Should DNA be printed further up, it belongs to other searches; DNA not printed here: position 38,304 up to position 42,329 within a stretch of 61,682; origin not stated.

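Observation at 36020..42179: Second NuoE/NuoF module with a 1241-aa subunit combining HydA-type FeS, a GltD-like reductase and a non-catalytic molybdopterin-like domain (Stn-like, extended)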

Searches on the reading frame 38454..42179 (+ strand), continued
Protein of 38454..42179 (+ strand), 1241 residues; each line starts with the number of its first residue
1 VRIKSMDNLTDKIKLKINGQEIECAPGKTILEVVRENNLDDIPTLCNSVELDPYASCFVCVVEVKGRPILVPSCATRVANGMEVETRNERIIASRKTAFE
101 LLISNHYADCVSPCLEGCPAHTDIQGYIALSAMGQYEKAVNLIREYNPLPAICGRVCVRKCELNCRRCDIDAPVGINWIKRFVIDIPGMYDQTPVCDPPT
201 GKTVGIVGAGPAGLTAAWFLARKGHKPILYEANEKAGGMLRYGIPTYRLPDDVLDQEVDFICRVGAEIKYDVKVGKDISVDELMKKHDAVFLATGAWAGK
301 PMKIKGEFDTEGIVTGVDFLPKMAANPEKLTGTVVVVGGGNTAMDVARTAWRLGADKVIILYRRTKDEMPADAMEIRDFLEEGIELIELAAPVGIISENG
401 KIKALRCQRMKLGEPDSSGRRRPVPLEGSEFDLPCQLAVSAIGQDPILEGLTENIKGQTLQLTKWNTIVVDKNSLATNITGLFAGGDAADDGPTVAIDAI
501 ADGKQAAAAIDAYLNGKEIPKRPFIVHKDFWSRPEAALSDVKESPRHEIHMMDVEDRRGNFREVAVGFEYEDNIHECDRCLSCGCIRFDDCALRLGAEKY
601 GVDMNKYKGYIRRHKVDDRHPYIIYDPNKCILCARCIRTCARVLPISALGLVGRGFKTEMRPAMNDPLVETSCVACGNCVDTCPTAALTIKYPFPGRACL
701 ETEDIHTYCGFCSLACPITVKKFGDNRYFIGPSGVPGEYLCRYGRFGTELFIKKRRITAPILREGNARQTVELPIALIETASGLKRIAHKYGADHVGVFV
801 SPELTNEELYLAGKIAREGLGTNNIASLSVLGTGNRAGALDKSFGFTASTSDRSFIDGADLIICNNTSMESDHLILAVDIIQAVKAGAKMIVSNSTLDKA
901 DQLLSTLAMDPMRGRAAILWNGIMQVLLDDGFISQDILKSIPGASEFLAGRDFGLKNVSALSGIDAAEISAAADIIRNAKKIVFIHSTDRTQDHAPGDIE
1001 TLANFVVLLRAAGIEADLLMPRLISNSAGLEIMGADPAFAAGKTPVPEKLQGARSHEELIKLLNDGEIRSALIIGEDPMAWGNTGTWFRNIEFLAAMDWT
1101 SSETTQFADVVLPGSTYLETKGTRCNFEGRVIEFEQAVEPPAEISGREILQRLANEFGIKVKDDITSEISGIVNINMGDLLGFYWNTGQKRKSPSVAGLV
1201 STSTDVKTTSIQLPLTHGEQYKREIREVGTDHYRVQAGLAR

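Call 17: find_related_loci(query=window:38454-42179:+, collection=genome_contigs, flank=8000)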
Query window:38454-42179:+ (1241 aa) in genome_contigs; peptide patterns used: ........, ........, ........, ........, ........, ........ (x = any residue, [..] = any of these).
139 stretches matched a pattern; 121 encode a relative of the query (tblastn E <= 1e-3); the best 80 are kept; 80 distinct loci.
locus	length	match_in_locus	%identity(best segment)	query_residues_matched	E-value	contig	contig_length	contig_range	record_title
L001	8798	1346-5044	72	1-1236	0e+0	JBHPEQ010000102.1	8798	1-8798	Planctomycetota bacterium isolate SAG AM-311-F19 NODE_102_length_8798_cov_22.918220, whole genome shotgun sequence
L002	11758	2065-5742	69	11-1236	0e+0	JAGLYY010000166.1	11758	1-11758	MAG: Spirochaetales bacterium isolate RS_13_41 ZL320.bin.41.fa_166, whole genome shotgun sequence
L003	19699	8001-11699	70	1-1237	0e+0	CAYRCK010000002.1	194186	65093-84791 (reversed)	MAG TPA_asm: uncultured bacterium isolate binchicken_co334_246 genome assembly, contig: NODE_43_length_194186_cov_8.8425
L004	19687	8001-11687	69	4-1238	0e+0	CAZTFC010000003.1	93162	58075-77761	MAG TPA_asm: uncultured bacterium isolate binchicken_co43_350 genome assembly, contig: NODE_220_length_93162_cov_41.1681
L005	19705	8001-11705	68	2-1236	0e+0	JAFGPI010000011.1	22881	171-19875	MAG: Candidatus Krumholzibacteriota bacterium isolate Zod_Metabat.682 k87_781746, whole genome shotgun sequence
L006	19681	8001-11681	68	10-1236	0e+0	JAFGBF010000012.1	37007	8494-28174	MAG: Candidatus Krumholzibacteriota bacterium isolate Zod_Metabat.1015 k87_5651846, whole genome shotgun sequence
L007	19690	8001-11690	68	3-1236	0e+0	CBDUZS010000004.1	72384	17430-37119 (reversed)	MAG TPA_asm: uncultured bacterium isolate SRR22302363_binner123_Refined_18 genome assembly, contig: ERZ25749332.31, whol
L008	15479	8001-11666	68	9-1230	0e+0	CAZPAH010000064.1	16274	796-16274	MAG TPA_asm: uncultured bacterium isolate binchicken_co129_916 genome assembly, contig: NODE_10560_length_16274_cov_4.40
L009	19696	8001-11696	68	1-1236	0e+0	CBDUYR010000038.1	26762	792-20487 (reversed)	MAG TPA_asm: uncultured bacterium isolate SRR21487739_maxbin2_12 genome assembly, contig: ERZ25074848.69, whole genome s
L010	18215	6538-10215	68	11-1236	0e+0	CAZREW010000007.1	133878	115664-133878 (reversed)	MAG TPA_asm: uncultured bacterium isolate binchicken_co150_728 genome assembly, contig: NODE_139_length_133878_cov_13.32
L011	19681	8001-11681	65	13-1236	0e+0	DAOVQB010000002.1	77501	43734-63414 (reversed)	MAG TPA_asm: Candidatus Eisenbacteria bacterium isolate CSMAG_1564 CSMAG_1564_k141_788470_length_77501_cov_26.7501, whol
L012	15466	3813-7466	67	11-1236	0e+0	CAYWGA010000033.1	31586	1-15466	MAG TPA_asm: uncultured bacterium isolate SRP155585_co1_221 genome assembly, contig: NODE_458_length_31586_cov_8.720402,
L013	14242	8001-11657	66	11-1235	0e+0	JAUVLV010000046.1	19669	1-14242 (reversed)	MAG: Candidatus Aegiribacteria sp. isolate CSMAG_515 CSMAG_515_k141_438610_length_19669_cov_26.4050, whole genome shotgu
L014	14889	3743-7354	66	4-1228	0e+0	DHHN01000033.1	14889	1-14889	MAG TPA_asm: bacterium UBP1_UBA4771 isolate UBA4771 UBA4771_contig_11415, whole genome shotgun sequence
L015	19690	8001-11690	65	12-1236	0e+0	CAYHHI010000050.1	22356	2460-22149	MAG TPA_asm: uncultured bacterium isolate ERP119294_co4_75 genome assembly, contig: NODE_1994_length_22356_cov_7.720237,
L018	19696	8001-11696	69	1-1236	0e+0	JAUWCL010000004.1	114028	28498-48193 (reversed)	MAG: Candidatus Krumholzibacteriota bacterium isolate CSMAG_2137 CSMAG_2137_k141_1748361_length_114028_cov_31.8981, whol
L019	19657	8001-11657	65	11-1235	0e+0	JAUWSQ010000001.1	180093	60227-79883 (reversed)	MAG: Candidatus Fermentibacteria bacterium isolate CSMAG_2558 CSMAG_2558_k127_4139783_length_180093_cov_46.2007, whole g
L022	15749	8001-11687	64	12-1236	0e+0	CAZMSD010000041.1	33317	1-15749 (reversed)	MAG TPA_asm: uncultured Bacteroidaceae bacterium isolate binchicken_co65_461 genome assembly, contig: NODE_5274_length_3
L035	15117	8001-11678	69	11-1236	0e+0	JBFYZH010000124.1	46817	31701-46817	MAG: Candidatus Krumholzibacteriota bacterium isolate PPR_0430 k121_1367673, whole genome shotgun sequence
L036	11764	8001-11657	63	11-1236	0e+0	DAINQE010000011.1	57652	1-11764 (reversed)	MAG TPA_asm: Candidatus Sabulitectum sp. isolate CTOTU18748 NODE_388_length_57652_cov_36.070854, whole genome shotgun se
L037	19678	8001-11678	62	13-1236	0e+0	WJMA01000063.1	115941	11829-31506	MAG: Candidatus Fermentibacteria bacterium isolate Bin_206 k141_4318378, whole genome shotgun sequence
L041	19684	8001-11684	62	11-1236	0e+0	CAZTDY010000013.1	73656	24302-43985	MAG TPA_asm: uncultured bacterium isolate binchicken_co142_298 genome assembly, contig: NODE_866_length_73656_cov_25.730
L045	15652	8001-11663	61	9-1236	0e+0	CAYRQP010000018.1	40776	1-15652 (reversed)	MAG TPA_asm: uncultured bacterium isolate SRP077602_co1_69 genome assembly, contig: NODE_2540_length_40776_cov_26.971734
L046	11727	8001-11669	60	12-1236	0e+0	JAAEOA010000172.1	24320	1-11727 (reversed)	MAG: bacterium isolate Bsp_15 BspG_CONTIG2159199, whole genome shotgun sequence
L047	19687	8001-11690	61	11-1236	0e+0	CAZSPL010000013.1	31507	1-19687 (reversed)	MAG TPA_asm: uncultured Planctomycetota bacterium isolate binchicken_co129_593 genome assembly, contig: NODE_3716_length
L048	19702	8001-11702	61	11-1241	0e+0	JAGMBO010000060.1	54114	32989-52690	MAG: Candidatus Eisenbacteria bacterium isolate RS_16_23 ZL425.bin.23.fa_60, whole genome shotgun sequence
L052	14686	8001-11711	58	3-1236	0e+0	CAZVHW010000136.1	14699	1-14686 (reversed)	MAG TPA_asm: uncultured Enterobacterales bacterium isolate SRP308112_co1_406 genome assembly, contig: NODE_7134_length_1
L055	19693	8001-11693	63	8-1236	0e+0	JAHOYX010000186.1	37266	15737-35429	MAG: Spirochaetales bacterium isolate CORE_19_RING_Bin_00006 c_000000000120, whole genome shotgun sequence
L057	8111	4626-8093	62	5-1161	0e+0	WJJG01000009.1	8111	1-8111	MAG: Candidatus Eisenbacteria bacterium isolate Bin_233 k141_89429, whole genome shotgun sequence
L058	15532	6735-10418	76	9-1236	0e+0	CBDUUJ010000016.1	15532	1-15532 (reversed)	MAG TPA_asm: uncultured bacterium isolate SRR22302362_concoct_119 genome assembly, contig: ERZ25746724.1614, whole genom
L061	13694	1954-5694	58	11-1236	0e+0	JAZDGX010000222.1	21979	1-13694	MAG: Candidatus Eisenbacteria bacterium isolate MEGAHIT-group-0.29 k141_10394359, whole genome shotgun sequence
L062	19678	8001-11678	59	11-1236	0e+0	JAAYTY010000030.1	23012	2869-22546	MAG: Candidatus Fermentibacteria bacterium isolate AS27yjCOA_107 22053_AS27, whole genome shotgun sequence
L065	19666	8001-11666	59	11-1236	0e+0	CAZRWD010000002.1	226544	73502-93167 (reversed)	MAG TPA_asm: uncultured bacterium isolate binchicken_co26_181 genome assembly, contig: NODE_33_length_226544_cov_175.572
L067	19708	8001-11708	64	3-1236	0e+0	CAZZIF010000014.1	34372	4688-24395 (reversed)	MAG TPA_asm: uncultured bacterium isolate SRP332253_co2_114 genome assembly, contig: NODE_1099_length_34372_cov_5.369962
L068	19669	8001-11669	58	11-1236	0e+0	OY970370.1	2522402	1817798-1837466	MAG: Candidatus Fermentibacteria bacterium isolate MFD00905.bin.1.36 genome assembly, chromosome: 1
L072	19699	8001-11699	64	6-1236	0e+0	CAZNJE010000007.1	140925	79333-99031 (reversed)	MAG TPA_asm: uncultured bacterium isolate SRP141376_co4_8 genome assembly, contig: NODE_126_length_140925_cov_7.795975,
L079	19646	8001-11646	65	11-1236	0e+0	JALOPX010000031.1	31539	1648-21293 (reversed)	MAG: Candidatus Krumholzibacteriia bacterium isolate Prado140 scaffold_3415, whole genome shotgun sequence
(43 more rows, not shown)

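Call 61: search_protein_families(library=pfam, proteins=[L019:2146-3018:+, L019:3015-4478:+, L003:11733-13721:+, L003:13718-15076:+], max_evalue=0.000001)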
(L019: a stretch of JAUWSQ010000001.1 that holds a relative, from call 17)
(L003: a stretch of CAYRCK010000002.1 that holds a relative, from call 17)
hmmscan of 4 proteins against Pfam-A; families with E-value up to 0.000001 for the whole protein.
L019:2146-3018:+ (290 aa): 2 families
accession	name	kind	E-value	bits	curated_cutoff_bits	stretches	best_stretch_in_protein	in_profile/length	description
PF10418.14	DHODB_Fe-S_bind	-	4.4e-12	46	23.9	1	214-251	1-41/41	Iron-sulfur cluster binding domain of dihydroorotate dehydrogenase B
PF00175.26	NAD_binding_1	-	2.3e-08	35.1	22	1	106-199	2-108/109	Oxidoreductase NAD-binding domain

L019:3015-4478:+ (487 aa): 4 families
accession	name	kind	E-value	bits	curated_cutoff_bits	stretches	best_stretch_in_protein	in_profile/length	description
PF14691.11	Fer4_20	-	1.5e-40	138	25.8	1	22-136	1-112/113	Dihydroprymidine dehydrogenase domain II, 4Fe-4S cluster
PF07992.20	Pyr_redox_2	-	2.9e-34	119.3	26.1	1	150-456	2-291/291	Pyridine nucleotide-disulphide oxidoreductase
PF00070.33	Pyr_redox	-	3.2e-12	47.2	22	0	289-357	1-72/82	Pyridine nucleotide-disulphide oxidoreductase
PF13738.12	Pyr_redox_3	-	2.6e-08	33.9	30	0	284-440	161-305/305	Pyridine nucleotide-disulphide oxidoreductase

L003:11733-13721:+ (662 aa): 1 family
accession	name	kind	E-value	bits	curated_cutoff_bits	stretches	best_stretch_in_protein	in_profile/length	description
PF02518.31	HATPase_c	-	1.4e-27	96.7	26.4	1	543-651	2-110/111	Histidine kinase-, DNA gyrase B-, and HSP90-like ATPase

L003:13718-15076:+ (452 aa): 4 families
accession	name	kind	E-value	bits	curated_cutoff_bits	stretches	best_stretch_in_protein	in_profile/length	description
PF00158.32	Sigma54_activat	-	7.7e-39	133.5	20.2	1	151-313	4-167/168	Sigma-54 interaction domain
PF00072.30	Response_reg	-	9.9e-27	93.7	30.2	1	4-114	1-110/111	Response regulator receiver domain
PF25601.1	AAA_lid_14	-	5.1e-21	74.7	27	1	319-396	1-78/87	AAA+ ATPase lid domain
PF14532.12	Sigma54_activ_2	-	2.4e-18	67.1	25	1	153-318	5-138/138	Sigma-54 interaction domain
